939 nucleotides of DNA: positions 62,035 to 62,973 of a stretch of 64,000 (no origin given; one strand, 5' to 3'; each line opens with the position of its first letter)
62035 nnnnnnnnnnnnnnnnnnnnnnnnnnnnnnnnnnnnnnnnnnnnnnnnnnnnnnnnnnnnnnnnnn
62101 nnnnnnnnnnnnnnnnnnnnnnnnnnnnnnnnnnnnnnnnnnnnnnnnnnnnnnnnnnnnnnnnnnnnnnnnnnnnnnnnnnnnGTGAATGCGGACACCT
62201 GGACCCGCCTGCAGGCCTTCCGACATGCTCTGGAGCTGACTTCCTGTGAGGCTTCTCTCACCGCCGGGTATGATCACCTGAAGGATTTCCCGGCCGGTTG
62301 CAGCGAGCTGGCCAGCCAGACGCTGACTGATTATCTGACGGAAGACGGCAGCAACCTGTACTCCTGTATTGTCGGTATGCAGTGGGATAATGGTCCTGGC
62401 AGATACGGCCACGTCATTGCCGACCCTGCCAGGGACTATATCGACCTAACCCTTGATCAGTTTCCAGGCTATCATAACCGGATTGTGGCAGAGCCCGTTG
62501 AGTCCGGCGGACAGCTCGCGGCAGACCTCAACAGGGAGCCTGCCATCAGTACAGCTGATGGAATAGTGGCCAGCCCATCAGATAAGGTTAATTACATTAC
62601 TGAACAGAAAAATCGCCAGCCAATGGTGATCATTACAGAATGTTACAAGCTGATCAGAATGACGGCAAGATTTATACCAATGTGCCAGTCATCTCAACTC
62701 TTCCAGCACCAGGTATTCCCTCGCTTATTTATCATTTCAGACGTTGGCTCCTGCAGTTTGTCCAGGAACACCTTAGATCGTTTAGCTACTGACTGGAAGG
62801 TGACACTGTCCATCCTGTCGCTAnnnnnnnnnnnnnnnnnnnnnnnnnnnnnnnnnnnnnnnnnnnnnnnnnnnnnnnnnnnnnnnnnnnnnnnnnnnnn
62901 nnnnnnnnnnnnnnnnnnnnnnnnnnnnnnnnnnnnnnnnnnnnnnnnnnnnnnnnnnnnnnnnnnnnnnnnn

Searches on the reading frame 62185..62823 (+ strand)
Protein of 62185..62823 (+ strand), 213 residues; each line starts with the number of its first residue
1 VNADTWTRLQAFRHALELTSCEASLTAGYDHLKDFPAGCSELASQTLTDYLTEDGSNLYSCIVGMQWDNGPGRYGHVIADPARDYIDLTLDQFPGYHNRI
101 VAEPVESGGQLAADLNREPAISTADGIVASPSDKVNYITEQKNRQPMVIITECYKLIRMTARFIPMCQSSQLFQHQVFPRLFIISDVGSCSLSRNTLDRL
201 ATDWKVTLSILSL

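Call 4: search_protein_families(proteins=[window:62185-62823:+], library=ncbifam, max_evalue=1)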
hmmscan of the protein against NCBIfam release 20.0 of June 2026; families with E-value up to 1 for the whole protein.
window:62185-62823:+ (213 aa): 0 families

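Call 9: find_homologous_proteins(query=window:62185-62823:+)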
Query window:62185-62823:+ (213 aa): 103 proteins with E <= 0.001 among 305 candidates.
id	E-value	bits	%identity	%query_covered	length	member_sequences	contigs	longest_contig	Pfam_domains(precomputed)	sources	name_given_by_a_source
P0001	1.8e-137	474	97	100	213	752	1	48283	-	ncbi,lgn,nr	ncbi:hypothetical protein F6S89_20220 [Escherichia coli]|nr:hypothetical protein [Escherichia coli]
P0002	2.8e-123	427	99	89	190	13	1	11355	-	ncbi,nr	ncbi:TPA: hypothetical protein JZE42_004730, partial [Escherichia coli]|nr:hypothetical protein [Esc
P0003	8.9e-103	360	97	77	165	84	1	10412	-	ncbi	ncbi:TPA: hypothetical protein ACGSZH_004736, partial [Escherichia coli]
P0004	1.2e-90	321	99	67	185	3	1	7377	-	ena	-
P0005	3.3e-64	234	88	56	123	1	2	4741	-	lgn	-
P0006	7.7e-56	207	99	44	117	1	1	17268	-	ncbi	ncbi:TPA: hypothetical protein ACGSG6_004207 [Escherichia coli]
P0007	1.2e-53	200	50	73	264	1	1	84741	-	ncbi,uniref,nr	ncbi:hypothetical protein [Citrobacter braakii]|uniref:hypothetical protein n=1 Tax=Citrobacter braa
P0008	5.5e-51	191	50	73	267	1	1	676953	-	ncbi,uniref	ncbi:hypothetical protein [Cronobacter sakazakii]|uniref:hypothetical protein n=1 Tax=Cronobacter sa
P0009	7.7e-51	191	69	55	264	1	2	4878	-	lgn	-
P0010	4.9e-49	185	69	55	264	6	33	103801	-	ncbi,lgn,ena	ncbi:hypothetical protein ACV6R0_004459 [Citrobacter freundii]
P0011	1.2e-48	184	49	73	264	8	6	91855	-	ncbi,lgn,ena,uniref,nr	ncbi:hypothetical protein PTR10_22315 [Serratia marcescens]|uniref:hypothetical protein n=1 Tax=Ente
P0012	2.0e-46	176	67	55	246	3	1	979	-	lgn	-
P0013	2.1e-43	166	45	73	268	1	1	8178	-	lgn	-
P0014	6.6e-43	165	44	73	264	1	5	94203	-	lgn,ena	-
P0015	7.0e-43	165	62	53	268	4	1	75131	-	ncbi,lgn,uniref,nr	ncbi:hypothetical protein [Serratia marcescens]|uniref:hypothetical protein n=1 Tax=Serratia marcesc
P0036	2.7e-37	146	43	69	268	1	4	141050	-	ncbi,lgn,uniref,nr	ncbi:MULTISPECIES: hypothetical protein [Enterobacteriaceae]|uniref:hypothetical protein n=1 Tax=Ent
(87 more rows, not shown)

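Call 10: profile_search(protein=window:62185-62823:+)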
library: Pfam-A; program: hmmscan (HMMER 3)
A. the first sequence (213 residues): domains with independent E <= 10: 0; with E <= 0.001: 0
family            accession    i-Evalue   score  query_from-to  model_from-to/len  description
(no Pfam family matches the first sequence, even at E <= 10)

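Call 13: find_encoding_contigs(protein=P0036, flank=6000, max_places=4)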
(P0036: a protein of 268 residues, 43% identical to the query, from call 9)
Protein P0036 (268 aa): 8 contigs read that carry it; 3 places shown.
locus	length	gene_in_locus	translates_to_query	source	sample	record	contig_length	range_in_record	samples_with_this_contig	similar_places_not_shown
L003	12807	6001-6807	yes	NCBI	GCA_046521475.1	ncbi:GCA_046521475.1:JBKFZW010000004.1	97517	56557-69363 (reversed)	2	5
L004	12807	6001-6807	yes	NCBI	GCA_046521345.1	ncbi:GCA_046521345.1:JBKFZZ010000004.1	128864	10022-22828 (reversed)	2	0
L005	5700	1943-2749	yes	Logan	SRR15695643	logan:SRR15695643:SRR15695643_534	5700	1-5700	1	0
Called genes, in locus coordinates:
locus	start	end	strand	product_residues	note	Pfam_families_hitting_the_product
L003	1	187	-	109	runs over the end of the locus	PF01381:HTH_3 (faint), PF02954:HTH_8 (faint)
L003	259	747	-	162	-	PF01464:SLT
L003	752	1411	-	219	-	-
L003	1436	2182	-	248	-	-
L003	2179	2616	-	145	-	-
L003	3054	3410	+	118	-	PF21983:NikA-like, PF05713:MobC (weak)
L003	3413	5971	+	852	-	PF18821:LPD7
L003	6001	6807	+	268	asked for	-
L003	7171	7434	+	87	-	-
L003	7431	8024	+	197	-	-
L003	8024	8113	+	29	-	-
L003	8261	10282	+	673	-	PF01757:Acyl_transf_3, PF19040:SGNH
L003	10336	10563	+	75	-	PF05321:HHA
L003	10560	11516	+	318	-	-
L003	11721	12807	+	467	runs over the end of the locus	PF13384:HTH_23 (weak), PF13518:HTH_28, PF13565:HTH_32 (weak)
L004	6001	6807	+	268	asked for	-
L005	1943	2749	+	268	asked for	-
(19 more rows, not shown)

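Call 16: find_encoding_contigs(protein=P0010, flank=6000, max_places=4)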
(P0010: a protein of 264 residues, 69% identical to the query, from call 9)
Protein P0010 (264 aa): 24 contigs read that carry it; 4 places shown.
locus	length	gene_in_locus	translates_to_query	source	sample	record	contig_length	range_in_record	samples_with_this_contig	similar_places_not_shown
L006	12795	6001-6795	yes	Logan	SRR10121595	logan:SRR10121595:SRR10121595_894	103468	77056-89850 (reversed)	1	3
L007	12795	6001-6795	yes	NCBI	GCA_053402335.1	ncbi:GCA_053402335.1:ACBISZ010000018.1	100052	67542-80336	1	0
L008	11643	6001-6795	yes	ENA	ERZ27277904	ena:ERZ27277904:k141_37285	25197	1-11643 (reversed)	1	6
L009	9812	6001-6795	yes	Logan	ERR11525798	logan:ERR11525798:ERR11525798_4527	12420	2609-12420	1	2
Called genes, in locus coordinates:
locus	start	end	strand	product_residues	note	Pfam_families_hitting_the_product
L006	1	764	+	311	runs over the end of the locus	-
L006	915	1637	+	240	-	-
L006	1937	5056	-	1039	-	-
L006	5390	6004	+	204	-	PF11740:KfrA_N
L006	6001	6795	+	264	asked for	-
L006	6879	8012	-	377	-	PF12686:DUF3800 (weak)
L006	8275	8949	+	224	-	-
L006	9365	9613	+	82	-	-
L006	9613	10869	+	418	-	-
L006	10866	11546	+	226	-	PF21818:DUF6884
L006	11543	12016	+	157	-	PF00565:SNase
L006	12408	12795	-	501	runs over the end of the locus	PF00884:Sulfatase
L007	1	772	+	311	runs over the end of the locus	-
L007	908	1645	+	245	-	-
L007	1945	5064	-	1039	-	-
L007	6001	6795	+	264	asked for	-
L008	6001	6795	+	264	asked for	-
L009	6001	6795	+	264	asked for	-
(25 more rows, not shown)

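Call 17: find_encoding_contigs(protein=P0007, flank=6000, max_places=3)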
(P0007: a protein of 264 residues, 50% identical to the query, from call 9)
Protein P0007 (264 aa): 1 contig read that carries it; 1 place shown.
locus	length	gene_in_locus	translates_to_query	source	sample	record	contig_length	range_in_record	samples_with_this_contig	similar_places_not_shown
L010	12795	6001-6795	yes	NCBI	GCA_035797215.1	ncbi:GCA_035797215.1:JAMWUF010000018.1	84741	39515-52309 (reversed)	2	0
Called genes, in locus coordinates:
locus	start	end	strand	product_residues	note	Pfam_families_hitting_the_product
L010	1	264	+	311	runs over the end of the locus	-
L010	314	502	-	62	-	-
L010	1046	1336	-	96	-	-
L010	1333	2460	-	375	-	PF14022:DUF4238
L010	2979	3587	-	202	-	-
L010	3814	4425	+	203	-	PF11740:KfrA_N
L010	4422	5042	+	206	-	-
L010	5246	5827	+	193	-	PF11185:DUF2971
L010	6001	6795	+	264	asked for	-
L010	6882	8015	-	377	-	PF12686:DUF3800 (weak)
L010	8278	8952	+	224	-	-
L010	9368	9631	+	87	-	-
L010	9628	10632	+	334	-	-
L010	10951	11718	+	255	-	PF05857:TraX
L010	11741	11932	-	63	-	PF10965:DUF2767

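Call 23: search_protein_families(proteins=[P0036, window:62185-62823:+, L010:3814-4422:+, L010:6885-8015:-, L010:4422-5039:+, L010:9628-10629:+], library=phrogs, max_evalue=0.01)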
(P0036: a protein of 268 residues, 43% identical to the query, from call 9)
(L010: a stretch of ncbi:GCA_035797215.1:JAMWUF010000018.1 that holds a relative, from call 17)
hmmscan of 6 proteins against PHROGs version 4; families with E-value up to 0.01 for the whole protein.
P0036 (268 aa): 4 families
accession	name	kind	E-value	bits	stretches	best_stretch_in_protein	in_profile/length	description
phrog_1226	-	unknown function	1.3e-05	26.3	1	207-266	6-64/67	-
phrog_5148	-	unknown function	3e-05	25.1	1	199-265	68-132/136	-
phrog_4183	-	unknown function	0.00015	22.3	1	194-266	60-130/216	-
phrog_7520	-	unknown function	0.0004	21.2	1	207-264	5-61/121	-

window:62185-62823:+ (213 aa): 0 families

L010:3814-4422:+ (203 aa): 1 family
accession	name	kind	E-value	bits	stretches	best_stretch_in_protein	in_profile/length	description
phrog_2658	-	other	0.004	18.4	1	129-177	76-124/126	hol-like chemotaxis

L010:6885-8015:- (377 aa): 1 family
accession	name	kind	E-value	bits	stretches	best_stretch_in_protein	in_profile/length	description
phrog_12991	-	unknown function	4.8e-05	23.7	1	2-99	4-101/360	-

L010:4422-5039:+ (206 aa): 0 families

L010:9628-10629:+ (334 aa): 1 family
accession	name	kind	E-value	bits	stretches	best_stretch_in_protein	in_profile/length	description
phrog_19460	-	unknown function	6.7e-05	24.2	1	34-94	18-78/88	-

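Call 32: predict_structure(alignment_id=A2)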
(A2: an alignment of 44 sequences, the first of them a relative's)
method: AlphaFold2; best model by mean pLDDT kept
length: 268 residues; sequences in the alignment: 44
mean_pLDDT: 69.8   pTM: 0.57
mean pLDDT of the five models: 69.8, 64.2, 59.8, 56.7, 55.9
residues with pLDDT >= 90: 25; 70-90: 144; 50-70: 50; < 50: 49
segments of 3 or more residues with pLDDT < 50: 163-202, 249-252
pLDDT, mean of each block of 10 residues (from residue 1): 82 91 91 83 79 85 76 82 72 63 60 69 81 63 85 90 37 29 29 30 72 66 85 79 66 69 72
secondary structure, 60 per line:
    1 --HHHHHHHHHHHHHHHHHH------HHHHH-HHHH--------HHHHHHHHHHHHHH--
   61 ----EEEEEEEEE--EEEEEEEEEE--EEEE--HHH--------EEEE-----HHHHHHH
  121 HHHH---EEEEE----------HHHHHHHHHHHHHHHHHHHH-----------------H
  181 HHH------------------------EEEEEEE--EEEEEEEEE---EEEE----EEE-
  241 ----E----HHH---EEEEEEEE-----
elements in order: H3-20 H27-31 H33-36 H45-58 E65-73 E76-85 E88-91 E105-108 H114-124 E128-132 H143-162 H180-183 E208-214 E217-225 E229-232 E237-239 E256-263

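Call 34: search_protein_representatives(alignment_id=A2)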
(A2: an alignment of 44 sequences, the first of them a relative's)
Query: 44 sequences, 268 profile positions. Proteins with E-value up to 0.001 (for the whole library): 298; up to 1e-10: 65; up to 1e-30: 25. The best 150 are listed.
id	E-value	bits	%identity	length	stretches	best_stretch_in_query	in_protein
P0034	1.1e-154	530.0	-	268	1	1-268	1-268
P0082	1.2e-95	336.3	-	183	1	1-177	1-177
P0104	2.2e-71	256.8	-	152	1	9-164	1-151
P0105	8.1e-69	248.4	-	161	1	105-267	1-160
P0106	1.1e-67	244.6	-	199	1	1-174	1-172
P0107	2.8e-66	240.0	-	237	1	35-203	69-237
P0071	5.9e-60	219.3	-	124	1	1-124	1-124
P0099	6.9e-59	215.8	-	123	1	30-150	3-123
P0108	8.2e-50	186.1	-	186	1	1-180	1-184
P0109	3.1e-49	184.2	-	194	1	1-193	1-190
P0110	9.1e-46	172.8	-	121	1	170-259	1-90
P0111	1.5e-44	168.8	-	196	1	5-182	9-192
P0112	4.8e-44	167.2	-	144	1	69-189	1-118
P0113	2.3e-42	161.6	-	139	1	119-224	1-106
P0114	4.8e-41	157.3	-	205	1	1-163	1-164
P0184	2.5e-07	46.8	-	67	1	204-268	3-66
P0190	7.1e-07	45.3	-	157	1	5-159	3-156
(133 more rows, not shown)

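Call 41: find_encoding_contigs(protein=P0005, flank=3000, max_places=2)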
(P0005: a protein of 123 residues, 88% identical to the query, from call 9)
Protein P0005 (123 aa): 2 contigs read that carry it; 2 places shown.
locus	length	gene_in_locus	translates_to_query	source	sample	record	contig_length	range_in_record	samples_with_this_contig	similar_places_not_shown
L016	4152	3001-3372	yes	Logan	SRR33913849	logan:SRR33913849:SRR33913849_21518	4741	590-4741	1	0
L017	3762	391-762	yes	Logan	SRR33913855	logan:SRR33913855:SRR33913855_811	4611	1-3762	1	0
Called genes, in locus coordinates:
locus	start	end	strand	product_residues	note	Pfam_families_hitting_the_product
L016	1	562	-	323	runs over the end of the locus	PF18090:SoPB_HTH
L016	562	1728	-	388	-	PF01656:CbiA, PF13614:AAA_31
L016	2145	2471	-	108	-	-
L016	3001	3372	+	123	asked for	-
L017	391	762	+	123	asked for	-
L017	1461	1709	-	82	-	-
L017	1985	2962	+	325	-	PF01051:Rep3_N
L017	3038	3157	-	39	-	-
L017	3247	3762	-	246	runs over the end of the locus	PF00589:Phage_integrase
